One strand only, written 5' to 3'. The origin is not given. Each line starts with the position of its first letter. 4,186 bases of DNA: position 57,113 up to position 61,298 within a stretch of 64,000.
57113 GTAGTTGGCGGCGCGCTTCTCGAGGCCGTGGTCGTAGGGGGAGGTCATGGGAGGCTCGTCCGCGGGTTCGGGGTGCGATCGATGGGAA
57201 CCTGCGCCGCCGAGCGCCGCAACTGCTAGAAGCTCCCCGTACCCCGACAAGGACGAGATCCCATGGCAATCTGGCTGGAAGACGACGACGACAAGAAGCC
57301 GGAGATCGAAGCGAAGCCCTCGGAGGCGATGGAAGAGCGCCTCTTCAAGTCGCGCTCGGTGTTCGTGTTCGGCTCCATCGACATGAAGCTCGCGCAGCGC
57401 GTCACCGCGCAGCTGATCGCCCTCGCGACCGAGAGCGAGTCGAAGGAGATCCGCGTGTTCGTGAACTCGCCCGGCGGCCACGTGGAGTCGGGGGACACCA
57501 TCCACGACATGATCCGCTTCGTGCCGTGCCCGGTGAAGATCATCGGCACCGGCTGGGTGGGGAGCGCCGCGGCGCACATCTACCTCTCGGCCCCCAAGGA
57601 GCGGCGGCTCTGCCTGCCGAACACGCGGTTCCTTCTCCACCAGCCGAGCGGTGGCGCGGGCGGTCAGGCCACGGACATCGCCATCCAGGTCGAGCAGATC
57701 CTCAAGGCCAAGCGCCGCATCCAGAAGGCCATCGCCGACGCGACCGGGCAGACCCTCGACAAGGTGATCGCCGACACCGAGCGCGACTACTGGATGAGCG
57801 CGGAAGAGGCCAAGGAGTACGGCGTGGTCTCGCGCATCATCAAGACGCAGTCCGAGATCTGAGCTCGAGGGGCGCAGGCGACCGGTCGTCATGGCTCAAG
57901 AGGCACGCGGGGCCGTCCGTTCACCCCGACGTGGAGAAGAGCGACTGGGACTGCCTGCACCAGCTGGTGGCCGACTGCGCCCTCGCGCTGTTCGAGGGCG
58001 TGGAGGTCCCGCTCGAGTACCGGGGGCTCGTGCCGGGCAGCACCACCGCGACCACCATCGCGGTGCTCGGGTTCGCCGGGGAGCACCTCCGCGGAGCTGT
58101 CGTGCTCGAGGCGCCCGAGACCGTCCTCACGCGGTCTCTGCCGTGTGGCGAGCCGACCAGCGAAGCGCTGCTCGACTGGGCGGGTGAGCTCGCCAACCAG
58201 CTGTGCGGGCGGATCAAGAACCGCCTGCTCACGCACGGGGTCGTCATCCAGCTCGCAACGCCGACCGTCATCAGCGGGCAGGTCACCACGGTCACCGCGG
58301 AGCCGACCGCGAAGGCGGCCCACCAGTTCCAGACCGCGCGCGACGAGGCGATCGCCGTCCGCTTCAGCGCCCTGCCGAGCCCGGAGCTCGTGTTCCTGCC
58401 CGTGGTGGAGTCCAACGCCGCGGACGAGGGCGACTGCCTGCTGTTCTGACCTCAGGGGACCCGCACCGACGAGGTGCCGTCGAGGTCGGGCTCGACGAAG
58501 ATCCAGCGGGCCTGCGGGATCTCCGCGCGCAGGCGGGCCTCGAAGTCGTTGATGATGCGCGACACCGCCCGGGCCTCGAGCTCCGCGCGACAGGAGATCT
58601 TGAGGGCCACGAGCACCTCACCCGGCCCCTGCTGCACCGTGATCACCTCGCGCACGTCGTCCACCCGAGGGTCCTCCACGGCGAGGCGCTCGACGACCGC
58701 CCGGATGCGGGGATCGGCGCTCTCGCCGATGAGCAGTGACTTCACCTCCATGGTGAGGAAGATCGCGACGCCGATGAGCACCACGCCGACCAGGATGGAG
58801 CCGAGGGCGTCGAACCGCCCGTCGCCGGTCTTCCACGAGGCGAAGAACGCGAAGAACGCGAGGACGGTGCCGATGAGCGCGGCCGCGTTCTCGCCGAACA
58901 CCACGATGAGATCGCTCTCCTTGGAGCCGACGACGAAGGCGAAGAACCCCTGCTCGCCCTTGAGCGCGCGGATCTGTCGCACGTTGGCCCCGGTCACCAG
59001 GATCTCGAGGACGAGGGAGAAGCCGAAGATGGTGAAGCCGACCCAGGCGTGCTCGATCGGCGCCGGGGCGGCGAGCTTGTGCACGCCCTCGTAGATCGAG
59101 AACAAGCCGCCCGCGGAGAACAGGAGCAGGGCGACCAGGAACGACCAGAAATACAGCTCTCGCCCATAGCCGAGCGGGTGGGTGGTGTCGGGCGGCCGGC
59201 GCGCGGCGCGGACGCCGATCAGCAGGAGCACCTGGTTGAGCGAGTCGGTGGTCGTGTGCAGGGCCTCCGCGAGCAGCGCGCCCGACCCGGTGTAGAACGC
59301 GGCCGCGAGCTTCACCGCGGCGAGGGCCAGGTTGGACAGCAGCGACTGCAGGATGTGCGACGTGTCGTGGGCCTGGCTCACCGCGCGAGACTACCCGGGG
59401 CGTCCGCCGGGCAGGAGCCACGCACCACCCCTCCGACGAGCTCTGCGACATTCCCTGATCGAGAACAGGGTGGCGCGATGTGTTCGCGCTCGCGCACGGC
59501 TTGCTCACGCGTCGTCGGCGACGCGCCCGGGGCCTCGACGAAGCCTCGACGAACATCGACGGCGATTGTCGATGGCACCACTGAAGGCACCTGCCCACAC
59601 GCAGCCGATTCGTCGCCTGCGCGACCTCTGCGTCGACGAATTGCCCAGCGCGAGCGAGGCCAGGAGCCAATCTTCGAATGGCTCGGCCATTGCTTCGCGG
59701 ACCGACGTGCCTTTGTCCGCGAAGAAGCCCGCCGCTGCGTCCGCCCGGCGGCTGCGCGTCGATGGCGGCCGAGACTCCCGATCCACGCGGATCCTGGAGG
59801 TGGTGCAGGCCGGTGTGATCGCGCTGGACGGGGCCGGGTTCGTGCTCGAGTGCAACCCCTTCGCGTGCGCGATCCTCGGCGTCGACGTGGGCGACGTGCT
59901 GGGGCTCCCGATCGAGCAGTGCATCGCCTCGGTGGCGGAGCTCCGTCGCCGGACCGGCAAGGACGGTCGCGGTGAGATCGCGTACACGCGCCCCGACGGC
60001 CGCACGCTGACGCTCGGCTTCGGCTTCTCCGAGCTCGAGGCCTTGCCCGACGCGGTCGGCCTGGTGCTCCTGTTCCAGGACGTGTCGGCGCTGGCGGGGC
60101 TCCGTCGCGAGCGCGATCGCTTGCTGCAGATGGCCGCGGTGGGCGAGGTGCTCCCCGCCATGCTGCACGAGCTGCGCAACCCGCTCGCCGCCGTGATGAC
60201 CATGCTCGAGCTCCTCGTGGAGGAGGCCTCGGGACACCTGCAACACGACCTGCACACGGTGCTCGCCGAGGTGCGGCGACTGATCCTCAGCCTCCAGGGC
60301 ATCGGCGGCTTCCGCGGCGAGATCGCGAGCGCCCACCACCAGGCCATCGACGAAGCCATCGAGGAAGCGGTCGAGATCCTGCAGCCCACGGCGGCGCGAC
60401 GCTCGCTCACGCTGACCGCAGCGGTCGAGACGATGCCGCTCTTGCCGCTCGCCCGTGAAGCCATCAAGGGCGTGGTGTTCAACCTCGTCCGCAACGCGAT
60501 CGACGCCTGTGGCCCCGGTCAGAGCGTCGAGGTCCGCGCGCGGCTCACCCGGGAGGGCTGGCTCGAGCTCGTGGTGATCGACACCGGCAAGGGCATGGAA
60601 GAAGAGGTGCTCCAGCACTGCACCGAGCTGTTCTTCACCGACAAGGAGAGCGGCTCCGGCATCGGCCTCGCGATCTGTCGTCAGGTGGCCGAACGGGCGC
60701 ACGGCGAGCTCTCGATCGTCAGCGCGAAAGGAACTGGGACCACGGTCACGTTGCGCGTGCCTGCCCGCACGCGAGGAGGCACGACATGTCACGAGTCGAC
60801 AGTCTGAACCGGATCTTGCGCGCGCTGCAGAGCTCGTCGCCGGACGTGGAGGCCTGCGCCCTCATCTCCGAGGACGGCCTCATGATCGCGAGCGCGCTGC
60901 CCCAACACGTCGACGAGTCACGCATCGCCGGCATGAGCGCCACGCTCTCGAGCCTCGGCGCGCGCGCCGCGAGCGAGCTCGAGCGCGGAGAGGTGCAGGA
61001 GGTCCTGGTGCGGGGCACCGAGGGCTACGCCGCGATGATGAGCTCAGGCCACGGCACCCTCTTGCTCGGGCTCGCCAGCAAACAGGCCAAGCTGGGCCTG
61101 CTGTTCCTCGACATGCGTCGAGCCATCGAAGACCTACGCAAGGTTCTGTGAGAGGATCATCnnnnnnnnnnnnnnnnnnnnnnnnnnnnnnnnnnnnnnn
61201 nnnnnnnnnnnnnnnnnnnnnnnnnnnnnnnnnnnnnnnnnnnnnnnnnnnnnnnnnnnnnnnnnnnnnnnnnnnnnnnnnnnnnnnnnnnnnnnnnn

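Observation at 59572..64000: Six-gene overlapping operon: PAS-HK, Roadblock/LC7, diiron-type MBL domain, REC-DUF4388, OmpA-like anchor, coiled-coil membrane protein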

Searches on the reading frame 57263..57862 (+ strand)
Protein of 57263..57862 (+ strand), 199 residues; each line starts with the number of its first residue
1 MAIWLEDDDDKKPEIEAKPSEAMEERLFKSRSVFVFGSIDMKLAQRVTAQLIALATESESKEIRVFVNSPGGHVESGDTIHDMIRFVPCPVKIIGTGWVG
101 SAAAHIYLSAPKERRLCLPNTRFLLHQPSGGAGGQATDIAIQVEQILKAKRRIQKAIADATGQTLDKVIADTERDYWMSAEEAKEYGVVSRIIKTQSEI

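Call 13: search_protein_families(library=pfam, proteins=[window:57263-57862:+], max_evalue=1)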
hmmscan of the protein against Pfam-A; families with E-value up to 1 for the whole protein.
window:57263-57862:+ (199 aa): 3 families
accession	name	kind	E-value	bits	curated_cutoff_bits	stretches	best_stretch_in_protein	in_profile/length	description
PF00574.28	CLP_protease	-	1.4e-61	208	20.2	1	23-195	9-181/182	Clp protease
PF25145.1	NfeD1b_N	-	0.021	14.8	40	1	51-110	22-81/189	NfeD1b, N-terminal domain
PF18092.7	DraK_HK_N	-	0.045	14.7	26.4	1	29-81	12-65/86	DraK Histidine Kinase N-terminal domain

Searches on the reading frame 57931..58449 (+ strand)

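Call 13: search_protein_families(library=pfam, proteins=[window:57931-58449:+], max_evalue=1)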
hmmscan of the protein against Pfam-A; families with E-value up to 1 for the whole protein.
window:57931-58449:+ (172 aa): 1 family
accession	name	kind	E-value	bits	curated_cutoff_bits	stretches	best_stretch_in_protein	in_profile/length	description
PF13690.11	CheX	-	3.5e-10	40.3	27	1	43-127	2-86/94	Chemotaxis phosphatase CheX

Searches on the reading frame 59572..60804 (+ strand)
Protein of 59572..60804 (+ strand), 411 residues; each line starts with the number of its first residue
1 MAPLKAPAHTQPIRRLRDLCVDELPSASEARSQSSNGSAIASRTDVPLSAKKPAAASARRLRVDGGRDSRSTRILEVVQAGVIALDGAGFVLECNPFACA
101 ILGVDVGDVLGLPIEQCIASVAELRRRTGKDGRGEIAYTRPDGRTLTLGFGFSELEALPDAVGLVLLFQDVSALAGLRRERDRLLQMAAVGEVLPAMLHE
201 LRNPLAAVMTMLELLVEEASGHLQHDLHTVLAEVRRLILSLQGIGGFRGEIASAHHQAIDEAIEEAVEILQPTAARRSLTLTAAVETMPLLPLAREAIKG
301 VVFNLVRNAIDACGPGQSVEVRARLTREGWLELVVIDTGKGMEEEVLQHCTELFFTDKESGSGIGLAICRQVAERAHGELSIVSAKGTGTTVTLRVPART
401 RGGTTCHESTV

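Call 7: search_protein_families(library=pfam, proteins=[window:59572-60804:+], max_evalue=0.1)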
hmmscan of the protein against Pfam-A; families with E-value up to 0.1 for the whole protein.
window:59572-60804:+ (411 aa): 8 families
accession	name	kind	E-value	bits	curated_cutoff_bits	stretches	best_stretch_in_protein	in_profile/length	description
PF02518.31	HATPase_c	-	4.3e-24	85.5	26.4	1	297-399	5-110/111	Histidine kinase-, DNA gyrase B-, and HSP90-like ATPase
PF00512.31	HisKA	-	2.3e-08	34.4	26.9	1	191-237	3-50/66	His Kinase A (phospho-acceptor) domain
PF13426.13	PAS_9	-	7.2e-06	26.7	27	1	86-152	8-81/103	PAS domain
PF13188.13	PAS_8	-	7.3e-06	26.1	21.8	1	72-126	4-55/65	PAS domain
PF13581.12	HATPase_c_2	-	1.5e-05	25.5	27.4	1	304-395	42-126/127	Histidine kinase-like ATPase domain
PF00989.32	PAS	-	8.8e-05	22.9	22.6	1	73-115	5-47/113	PAS fold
PF13589.12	HATPase_c_3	-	0.00012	22.5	25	1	299-359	4-62/137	Histidine kinase-, DNA gyrase B-, and HSP90-like ATPase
PF14501.12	HATPase_c_5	-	0.0038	17.5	22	1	297-386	5-92/102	GHKL domain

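Call 8: search_protein_families(library=ncbifam, proteins=[window:59572-60804:+], max_evalue=0.1)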
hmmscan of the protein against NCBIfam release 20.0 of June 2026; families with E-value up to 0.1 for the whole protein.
window:59572-60804:+ (411 aa): 86 families (the best 25 are shown)
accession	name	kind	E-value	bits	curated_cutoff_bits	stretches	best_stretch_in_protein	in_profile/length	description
NF008468.0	PRK11360.1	equivalog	9.7e-46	156.3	646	1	71-401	270-611/616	two-component system sensor histidine kinase AtoS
TIGR02966.1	phoR_proteo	equivalog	7.9e-28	97.4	334.2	1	72-394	9-331/333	phosphate regulon sensor histidine kinase PhoR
NF007688.0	PRK10364.1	equivalog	5.7e-26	91.3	479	1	177-400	227-453/460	two-component system sensor histidine kinase ZraS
NF046044.1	PnpS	equivalog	1.8e-25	89.8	400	1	68-397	54-390/390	two-component system histidine kinase PnpS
NF052574.1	HisKinEspCMyxo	equivalog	3.4e-23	81.7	1200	1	129-400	355-639/785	serine histidine kinase EspC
NF053867.1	SprKinKinDBac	equivalog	7.5e-22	77.4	775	1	179-399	275-498/500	sporulation kinase KinD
NF008312.0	PRK11100.1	equivalog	4.2e-21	75.3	356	1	180-399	246-475/477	two-component system sensor histidine kinase CreC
TIGR02956.1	TMAO_torS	equivalog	1.2e-19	69.9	676.5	1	193-397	467-681/967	TMAO reductase system sensor histidine kinase/response regulator TorS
NF006800.0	PRK09303.1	equivalog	5.9e-19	68.2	342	1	174-398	134-377/383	histidine kinase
NF041777.1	sens_FixL_Rhizob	equivalog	1.4e-17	63.6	850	1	174-399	246-482/485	sensor protein FixL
NF033092.0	HK_WalK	equivalog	1.4e-17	63.5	725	1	72-397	261-593/594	cell wall metabolism sensor histidine kinase WalK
NF047794.1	HisKinPtgB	equivalog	7e-17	60.9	1000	1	177-394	426-651/656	two-component system sensor histidine kinase PgtB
TIGR02916.1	PEP_his_kin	equivalog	7.3e-17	61.2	300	1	197-397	482-679/679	XrtA/PEP-CTERM system histidine kinase PrsK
NF010411.0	PRK13837.1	equivalog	8.2e-17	60.5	647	1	187-401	447-678/828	two-component system VirA-like sensor kinase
NF047497.1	HK_LIC_12097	equivalog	8.9e-16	57.6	500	1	139-388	99-357/367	LIC_12097 family sensor histidine kinase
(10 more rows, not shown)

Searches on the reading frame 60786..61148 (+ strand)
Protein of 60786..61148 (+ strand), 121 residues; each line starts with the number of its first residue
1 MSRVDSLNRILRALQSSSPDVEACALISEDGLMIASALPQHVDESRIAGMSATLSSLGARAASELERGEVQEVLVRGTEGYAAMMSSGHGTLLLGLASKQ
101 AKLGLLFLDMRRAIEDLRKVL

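Call 7: search_protein_families(library=pfam, proteins=[window:60786-61148:+], max_evalue=0.1)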
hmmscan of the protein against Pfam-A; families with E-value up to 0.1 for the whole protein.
window:60786-61148:+ (121 aa): 1 family
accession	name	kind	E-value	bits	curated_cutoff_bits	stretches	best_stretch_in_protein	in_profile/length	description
PF03259.23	Robl_LC7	-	1e-13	51.3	23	1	12-94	6-88/91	Roadblock/LC7 domain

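Call 8: search_protein_families(library=ncbifam, proteins=[window:60786-61148:+], max_evalue=0.1)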
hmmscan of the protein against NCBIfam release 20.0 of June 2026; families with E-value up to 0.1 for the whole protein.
window:60786-61148:+ (121 aa): 0 families

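Call 35: search_solved_structures(query=window:60786-61148:+, max_evalue=1, show_alignments=1)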
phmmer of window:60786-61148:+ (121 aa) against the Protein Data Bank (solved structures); distinct sequences matched with E-value up to 1: 9.
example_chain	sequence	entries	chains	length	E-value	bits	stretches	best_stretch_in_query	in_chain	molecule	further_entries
7f8m_A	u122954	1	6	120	6.9e-28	100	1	2-121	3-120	Robl_LC7 domain-containing protein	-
9jue_D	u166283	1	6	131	4.5e-16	62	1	3-119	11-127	Roadblock/LC7 domain protein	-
3leq_A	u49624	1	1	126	4e-08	36.5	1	7-115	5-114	uncharacterized protein cvnB5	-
7yh1_D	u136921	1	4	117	6e-07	32.7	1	19-118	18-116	Roadblock/LC7 domain protein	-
9hef_A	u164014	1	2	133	6.1e-07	32.7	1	16-115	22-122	Serine protease inhibitor Rv3364c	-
3kye_A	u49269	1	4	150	0.00045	23.5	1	4-119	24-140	Roadblock/LC7 domain, Robl_LC7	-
6h5b_B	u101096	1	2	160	0.071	16.4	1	20-120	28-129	MglB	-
6izw_B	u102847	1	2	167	0.08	16.3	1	20-120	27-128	Gliding motility protein MglB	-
6hjm_A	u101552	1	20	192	0.1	15.9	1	20-120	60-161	MglB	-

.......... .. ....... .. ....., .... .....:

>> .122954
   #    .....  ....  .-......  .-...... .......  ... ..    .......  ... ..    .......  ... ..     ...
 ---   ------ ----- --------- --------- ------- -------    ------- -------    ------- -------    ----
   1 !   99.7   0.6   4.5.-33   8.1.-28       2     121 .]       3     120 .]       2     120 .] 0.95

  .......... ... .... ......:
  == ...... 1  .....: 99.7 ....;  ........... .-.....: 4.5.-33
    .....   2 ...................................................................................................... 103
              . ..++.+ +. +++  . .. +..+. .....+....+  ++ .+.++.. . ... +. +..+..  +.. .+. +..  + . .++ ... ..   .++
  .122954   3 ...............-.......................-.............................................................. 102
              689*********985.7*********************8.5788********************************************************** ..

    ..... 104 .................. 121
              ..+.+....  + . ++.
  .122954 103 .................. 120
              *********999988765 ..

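Call 56: find_homologous_proteins(query=window:60786-61148:+, max_evalue=1e-10)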
Query window:60786-61148:+ (121 aa): 1066 proteins with E <= 1e-10 among 1095 candidates; the best 120 are listed.
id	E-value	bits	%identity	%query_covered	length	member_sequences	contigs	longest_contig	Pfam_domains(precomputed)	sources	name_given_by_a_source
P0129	3.7e-63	228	95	100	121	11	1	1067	PF03259.24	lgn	-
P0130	9.4e-62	223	92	100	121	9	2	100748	PF03259.24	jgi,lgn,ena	-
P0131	2.0e-60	219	89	100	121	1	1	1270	PF03259.24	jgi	jgi:predicted regulator of Ras-like GTPase activity (Roadblock/LC7/MglB family)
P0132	1.9e-59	216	96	93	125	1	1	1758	PF03259.24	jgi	jgi:hypothetical protein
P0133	4.5e-59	215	88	100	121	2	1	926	PF03259.24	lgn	-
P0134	1.3e-58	213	87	100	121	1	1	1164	PF03259.24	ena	-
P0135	1.4e-58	213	87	100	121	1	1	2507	PF03259.24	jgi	jgi:uncharacterized protein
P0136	3.3e-58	212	88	100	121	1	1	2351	PF03259.24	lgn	-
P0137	6.1e-58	211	85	100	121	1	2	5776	PF03259.24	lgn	-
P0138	6.2e-58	211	86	100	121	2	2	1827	PF03259.24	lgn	-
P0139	6.3e-58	211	86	100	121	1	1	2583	PF03259.24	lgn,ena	-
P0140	1.0e-57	210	86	100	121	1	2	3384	PF03259.24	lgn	-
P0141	6.1e-57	208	84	100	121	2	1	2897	PF03259.24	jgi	jgi:predicted regulator of Ras-like GTPase activity (Roadblock/LC7/MglB family)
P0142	6.1e-57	208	85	100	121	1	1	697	PF03259.24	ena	-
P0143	1.0e-56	207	84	100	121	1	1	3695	PF03259.24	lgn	-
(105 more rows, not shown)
